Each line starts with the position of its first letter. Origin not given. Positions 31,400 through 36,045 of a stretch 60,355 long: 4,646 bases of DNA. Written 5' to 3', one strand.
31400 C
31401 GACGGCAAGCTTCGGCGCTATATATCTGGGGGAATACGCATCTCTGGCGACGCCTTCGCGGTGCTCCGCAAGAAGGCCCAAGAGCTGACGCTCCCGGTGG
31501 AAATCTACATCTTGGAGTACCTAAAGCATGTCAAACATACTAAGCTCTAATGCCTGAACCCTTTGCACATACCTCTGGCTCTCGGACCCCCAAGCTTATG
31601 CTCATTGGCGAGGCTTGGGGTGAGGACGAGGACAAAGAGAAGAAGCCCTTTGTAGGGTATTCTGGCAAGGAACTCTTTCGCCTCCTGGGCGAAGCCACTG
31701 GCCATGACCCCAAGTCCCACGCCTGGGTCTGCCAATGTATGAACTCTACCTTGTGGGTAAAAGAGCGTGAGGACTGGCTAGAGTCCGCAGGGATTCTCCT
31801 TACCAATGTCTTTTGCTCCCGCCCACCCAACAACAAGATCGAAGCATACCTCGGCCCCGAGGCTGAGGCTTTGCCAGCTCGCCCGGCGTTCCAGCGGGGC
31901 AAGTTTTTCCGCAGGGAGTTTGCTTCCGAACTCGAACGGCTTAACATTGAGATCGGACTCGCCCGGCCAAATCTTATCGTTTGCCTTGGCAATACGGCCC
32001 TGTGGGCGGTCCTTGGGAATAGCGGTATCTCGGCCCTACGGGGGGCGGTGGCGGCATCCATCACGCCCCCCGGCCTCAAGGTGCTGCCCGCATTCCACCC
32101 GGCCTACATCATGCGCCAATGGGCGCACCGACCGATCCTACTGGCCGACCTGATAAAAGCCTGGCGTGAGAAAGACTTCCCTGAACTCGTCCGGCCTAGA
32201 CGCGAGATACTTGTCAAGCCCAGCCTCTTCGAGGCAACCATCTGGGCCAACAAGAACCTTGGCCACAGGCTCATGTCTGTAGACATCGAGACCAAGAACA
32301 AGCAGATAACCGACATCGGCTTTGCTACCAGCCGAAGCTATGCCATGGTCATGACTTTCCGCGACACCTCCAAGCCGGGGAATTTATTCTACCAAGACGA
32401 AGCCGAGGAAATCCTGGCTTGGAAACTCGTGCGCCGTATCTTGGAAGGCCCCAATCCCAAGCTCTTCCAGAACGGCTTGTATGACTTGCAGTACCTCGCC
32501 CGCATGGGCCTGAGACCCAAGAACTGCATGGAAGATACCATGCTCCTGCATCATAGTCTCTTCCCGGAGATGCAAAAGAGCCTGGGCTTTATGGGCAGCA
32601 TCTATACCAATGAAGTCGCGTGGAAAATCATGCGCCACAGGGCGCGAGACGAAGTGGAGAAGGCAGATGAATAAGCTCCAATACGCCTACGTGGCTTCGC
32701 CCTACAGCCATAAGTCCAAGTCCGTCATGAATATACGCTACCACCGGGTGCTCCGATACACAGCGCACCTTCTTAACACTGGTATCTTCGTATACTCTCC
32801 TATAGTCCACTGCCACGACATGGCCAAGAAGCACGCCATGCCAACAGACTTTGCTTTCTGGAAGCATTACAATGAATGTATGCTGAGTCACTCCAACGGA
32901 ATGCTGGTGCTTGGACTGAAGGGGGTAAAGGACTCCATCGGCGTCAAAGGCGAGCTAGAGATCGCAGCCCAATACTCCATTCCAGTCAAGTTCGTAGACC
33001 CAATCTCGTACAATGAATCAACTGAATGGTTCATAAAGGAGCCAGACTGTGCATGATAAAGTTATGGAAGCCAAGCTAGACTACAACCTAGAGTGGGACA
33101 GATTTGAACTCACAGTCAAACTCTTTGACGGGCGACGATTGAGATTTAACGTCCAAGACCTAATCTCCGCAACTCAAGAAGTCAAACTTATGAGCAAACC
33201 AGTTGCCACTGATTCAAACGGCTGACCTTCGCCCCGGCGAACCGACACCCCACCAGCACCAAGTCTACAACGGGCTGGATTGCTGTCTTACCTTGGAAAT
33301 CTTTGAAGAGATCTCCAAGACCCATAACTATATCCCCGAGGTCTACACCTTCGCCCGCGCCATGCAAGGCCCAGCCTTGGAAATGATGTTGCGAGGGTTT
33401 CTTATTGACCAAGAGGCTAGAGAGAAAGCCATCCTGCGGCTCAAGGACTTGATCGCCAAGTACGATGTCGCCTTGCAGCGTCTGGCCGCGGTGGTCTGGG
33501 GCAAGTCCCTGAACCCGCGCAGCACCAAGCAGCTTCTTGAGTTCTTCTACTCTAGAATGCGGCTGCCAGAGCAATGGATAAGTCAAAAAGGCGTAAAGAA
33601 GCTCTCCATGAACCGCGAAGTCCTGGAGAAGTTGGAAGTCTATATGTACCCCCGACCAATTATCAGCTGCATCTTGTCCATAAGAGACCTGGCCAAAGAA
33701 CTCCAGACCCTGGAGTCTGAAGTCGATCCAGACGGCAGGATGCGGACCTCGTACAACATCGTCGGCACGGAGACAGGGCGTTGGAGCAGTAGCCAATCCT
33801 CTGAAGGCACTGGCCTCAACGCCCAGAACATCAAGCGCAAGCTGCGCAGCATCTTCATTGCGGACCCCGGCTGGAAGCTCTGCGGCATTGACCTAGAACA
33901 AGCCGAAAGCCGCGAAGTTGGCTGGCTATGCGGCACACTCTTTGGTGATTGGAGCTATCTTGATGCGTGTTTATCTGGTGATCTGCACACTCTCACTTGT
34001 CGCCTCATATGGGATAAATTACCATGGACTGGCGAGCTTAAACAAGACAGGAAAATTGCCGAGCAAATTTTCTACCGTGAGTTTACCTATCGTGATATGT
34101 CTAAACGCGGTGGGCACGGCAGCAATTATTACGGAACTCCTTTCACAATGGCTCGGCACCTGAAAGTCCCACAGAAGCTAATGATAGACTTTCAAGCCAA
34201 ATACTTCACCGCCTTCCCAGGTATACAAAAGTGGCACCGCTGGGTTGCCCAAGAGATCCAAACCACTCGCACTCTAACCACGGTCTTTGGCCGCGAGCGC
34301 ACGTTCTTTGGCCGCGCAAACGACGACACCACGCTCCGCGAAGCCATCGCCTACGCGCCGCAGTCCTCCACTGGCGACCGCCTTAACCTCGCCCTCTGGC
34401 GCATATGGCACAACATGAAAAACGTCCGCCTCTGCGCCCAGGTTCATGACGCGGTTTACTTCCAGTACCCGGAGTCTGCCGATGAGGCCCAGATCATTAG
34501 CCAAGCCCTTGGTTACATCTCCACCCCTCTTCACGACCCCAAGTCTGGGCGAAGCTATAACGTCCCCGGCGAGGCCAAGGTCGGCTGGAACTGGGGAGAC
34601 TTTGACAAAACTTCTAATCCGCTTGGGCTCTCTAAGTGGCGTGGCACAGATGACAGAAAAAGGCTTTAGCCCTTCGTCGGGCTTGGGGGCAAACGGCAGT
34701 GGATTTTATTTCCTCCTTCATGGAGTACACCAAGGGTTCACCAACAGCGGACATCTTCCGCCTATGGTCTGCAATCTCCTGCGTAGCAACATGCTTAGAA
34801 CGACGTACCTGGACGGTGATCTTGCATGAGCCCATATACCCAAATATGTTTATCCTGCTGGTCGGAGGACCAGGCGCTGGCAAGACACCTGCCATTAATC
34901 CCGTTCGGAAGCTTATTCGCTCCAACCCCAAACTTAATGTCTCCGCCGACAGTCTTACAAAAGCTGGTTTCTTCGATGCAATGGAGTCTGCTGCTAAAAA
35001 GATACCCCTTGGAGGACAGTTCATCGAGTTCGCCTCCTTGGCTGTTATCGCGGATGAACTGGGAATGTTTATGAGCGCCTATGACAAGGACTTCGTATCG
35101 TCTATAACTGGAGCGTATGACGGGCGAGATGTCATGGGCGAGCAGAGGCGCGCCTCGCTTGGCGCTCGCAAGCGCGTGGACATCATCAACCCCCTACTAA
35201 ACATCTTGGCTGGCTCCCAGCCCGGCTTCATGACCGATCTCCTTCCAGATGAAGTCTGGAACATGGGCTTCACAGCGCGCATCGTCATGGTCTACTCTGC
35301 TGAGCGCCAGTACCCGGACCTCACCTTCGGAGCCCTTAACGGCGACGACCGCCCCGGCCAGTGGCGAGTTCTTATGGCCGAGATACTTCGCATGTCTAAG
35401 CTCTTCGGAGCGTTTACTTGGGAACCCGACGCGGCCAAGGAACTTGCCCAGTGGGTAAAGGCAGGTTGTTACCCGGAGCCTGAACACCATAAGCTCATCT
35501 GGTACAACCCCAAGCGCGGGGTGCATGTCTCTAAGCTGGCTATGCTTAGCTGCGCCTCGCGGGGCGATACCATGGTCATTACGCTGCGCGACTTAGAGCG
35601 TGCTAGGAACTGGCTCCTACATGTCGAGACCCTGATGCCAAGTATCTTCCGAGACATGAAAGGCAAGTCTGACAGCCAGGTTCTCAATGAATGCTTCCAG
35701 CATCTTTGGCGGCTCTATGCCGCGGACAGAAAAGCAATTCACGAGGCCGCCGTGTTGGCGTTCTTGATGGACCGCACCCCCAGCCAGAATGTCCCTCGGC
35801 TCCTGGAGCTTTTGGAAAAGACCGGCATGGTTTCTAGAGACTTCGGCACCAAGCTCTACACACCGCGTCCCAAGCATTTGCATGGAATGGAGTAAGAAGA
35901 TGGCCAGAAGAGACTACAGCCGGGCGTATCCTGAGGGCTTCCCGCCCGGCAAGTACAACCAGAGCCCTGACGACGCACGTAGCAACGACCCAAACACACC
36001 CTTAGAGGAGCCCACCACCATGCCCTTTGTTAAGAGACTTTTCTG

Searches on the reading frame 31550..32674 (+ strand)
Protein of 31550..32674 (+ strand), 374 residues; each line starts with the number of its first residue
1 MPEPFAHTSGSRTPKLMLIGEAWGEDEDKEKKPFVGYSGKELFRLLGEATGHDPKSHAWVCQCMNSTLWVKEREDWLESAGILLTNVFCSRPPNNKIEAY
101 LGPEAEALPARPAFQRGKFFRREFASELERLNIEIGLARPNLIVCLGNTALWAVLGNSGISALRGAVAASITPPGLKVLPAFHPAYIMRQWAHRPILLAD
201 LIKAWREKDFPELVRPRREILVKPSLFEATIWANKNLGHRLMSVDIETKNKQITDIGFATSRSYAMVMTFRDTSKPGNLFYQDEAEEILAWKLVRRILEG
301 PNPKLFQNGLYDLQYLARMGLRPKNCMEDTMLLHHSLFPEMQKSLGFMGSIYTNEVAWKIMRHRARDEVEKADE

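Call 65: search_protein_families(library=pfam, proteins=[window:31550-32674:+], max_evalue=0.001)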
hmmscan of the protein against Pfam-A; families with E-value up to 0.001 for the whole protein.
window:31550-32674:+ (374 aa): 2 families
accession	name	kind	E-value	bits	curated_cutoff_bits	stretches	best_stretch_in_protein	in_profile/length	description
PF03167.25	UDG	-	3.9e-18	66.3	24.3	1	10-193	4-127/141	Uracil DNA glycosylase superfamily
PF01612.26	DNA_pol_A_exo1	-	2.5e-05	24.6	23.6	1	228-354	9-129/173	3'-5' exonuclease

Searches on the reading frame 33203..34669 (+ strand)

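Call 65: search_protein_families(library=pfam, proteins=[window:33203-34669:+], max_evalue=0.001)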
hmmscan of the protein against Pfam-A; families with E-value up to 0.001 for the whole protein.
window:33203-34669:+ (488 aa): 1 family
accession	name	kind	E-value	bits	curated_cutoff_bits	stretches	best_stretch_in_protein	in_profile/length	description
PF00476.26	DNA_pol_A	-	3.5e-35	122.1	34.3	1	91-428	18-347/381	DNA polymerase family A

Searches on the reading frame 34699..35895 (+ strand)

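Call 65: search_protein_families(library=pfam, proteins=[window:34699-35895:+], max_evalue=0.001)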
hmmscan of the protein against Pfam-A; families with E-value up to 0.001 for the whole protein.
window:34699-35895:+ (398 aa): 1 family
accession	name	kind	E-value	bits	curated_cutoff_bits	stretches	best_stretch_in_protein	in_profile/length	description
PF13148.11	DUF3987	-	2.3e-11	43.9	27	2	113-203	145-235/364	Protein of unknown function (DUF3987)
